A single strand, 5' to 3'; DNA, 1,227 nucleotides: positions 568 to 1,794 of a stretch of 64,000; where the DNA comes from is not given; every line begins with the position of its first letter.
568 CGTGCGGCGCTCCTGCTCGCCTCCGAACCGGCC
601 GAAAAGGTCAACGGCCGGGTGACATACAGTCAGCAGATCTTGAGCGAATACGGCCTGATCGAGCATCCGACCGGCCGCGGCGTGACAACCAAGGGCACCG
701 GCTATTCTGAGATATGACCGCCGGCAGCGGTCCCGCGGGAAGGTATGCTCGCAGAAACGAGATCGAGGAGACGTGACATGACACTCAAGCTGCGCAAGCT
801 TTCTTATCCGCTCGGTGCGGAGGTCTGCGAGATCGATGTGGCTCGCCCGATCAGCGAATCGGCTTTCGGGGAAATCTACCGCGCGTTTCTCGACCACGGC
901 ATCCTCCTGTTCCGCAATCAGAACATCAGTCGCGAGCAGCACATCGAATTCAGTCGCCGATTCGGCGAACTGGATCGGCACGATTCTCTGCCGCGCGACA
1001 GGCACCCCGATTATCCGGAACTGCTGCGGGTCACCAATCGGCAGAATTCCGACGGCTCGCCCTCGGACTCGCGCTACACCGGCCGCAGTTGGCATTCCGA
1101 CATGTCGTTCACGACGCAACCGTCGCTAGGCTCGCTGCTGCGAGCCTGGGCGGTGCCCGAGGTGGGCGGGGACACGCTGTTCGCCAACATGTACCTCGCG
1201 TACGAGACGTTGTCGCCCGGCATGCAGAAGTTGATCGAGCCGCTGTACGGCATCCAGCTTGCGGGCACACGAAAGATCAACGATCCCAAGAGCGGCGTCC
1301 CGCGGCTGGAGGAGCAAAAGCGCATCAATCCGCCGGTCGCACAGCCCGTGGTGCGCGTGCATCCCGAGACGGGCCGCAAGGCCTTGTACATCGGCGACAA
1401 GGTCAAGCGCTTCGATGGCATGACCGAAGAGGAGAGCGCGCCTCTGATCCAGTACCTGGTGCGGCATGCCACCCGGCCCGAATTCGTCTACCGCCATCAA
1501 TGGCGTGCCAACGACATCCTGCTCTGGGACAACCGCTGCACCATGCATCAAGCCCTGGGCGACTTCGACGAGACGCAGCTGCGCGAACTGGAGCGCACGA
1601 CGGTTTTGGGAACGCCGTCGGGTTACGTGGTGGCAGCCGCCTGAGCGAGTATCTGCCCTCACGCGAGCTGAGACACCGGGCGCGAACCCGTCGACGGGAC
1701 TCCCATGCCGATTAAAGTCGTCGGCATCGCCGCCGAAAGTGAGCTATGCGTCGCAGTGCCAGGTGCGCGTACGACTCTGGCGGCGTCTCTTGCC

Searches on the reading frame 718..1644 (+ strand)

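Call 37: search_protein_families(library=ncbifam, proteins=[window:718-1644:+], max_evalue=1e-30)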
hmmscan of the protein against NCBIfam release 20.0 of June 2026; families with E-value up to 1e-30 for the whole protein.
window:718-1644:+ (308 aa): 2 families
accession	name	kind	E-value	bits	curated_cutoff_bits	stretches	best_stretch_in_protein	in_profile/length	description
NF007104.0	PRK09553.1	equivalog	2.4e-61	207.4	313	1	21-299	3-276/282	taurine dioxygenase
NF045815.1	Neo-PentlctneFsynPtlD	equivalog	6.7e-31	107.7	550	0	31-293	10-283/301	neopentalenolactone/pentalenolactone F synthase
